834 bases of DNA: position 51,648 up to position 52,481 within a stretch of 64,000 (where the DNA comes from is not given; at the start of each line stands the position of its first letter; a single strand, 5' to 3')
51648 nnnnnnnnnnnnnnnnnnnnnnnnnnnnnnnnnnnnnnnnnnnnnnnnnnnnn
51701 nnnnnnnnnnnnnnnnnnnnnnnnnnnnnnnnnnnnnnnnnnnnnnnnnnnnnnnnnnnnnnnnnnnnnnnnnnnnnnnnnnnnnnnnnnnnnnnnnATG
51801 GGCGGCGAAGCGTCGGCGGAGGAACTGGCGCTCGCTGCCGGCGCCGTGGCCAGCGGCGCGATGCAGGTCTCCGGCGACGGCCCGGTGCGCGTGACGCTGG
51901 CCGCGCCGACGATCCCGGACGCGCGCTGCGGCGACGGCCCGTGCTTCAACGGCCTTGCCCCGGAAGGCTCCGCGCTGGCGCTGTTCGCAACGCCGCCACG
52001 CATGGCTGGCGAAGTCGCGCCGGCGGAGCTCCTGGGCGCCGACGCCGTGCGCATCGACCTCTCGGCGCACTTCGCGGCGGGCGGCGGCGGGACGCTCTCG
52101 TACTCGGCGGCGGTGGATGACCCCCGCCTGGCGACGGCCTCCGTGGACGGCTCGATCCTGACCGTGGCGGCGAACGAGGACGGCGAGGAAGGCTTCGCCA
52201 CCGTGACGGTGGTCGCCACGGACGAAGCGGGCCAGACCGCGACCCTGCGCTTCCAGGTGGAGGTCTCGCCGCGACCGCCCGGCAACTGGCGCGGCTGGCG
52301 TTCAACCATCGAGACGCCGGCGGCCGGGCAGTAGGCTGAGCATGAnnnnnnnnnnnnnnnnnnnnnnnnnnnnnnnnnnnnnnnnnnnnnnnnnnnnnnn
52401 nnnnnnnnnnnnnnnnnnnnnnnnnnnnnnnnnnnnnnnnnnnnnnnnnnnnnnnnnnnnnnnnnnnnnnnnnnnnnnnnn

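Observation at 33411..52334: Intact 18.9-kb gene for a 6,307-aa secreted protein built from an unusual eight-fold Ca-binding/GLUG beta-helix module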

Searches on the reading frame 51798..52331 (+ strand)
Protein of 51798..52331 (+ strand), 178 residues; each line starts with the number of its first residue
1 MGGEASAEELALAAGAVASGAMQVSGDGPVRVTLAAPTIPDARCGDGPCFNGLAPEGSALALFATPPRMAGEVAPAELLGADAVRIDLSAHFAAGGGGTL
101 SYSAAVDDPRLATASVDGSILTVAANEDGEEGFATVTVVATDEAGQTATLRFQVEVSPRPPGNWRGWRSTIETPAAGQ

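Call 84: find_homologous_proteins(query=window:51798-52331:+, max_evalue=0.001)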
Query window:51798-52331:+ (178 aa): 18 proteins with E <= 0.001 among 2999 candidates.
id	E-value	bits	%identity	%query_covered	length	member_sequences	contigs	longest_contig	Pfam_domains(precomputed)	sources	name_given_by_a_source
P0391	7.4e-94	330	90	88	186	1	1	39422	-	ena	-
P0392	1.7e-90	320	88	87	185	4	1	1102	-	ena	-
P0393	3.3e-82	292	83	98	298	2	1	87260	PF13855.13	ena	-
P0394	2.7e-76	273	79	96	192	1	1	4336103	-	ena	-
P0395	6.5e-68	246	73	98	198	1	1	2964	-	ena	-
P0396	1.7e-67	245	72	98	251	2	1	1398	-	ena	-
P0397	8.5e-54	200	89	62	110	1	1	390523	-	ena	-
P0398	9.6e-47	177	83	55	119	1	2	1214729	-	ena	-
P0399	1.0e-44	170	69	71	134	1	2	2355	-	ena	-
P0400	9.3e-43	164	72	66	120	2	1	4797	-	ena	-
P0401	4.0e-42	162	71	66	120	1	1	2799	-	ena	-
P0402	4.1e-40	155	82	54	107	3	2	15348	-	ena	-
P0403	4.0e-37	146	69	56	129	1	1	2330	-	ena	-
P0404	2.4e-31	127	64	60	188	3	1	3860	-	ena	-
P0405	3.0e-30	123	68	58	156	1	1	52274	-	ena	-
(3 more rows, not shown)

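Call 86: find_encoding_contigs(protein=P0391, flank=10000, max_places=3)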
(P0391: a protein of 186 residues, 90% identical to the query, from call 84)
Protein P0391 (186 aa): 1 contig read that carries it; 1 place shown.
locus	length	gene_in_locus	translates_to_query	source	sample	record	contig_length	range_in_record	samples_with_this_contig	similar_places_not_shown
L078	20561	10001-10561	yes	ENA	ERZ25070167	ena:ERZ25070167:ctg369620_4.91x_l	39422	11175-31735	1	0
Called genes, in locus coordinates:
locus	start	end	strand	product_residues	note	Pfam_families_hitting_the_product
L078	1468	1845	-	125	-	-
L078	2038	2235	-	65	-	-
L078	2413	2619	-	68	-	-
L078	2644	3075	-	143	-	-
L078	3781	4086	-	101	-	-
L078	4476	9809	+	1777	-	PF00041:fn3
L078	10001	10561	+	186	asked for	-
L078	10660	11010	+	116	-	PF00543:P-II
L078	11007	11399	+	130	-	PF00571:CBS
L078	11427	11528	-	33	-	-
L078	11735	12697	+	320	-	PF00296:Bac_luciferase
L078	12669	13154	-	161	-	-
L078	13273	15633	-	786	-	PF02515:CoA_transf_3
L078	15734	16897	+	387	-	PF04107:GCS2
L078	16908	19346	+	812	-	PF01804:Penicil_amidase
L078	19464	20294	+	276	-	-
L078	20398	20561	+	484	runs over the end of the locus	-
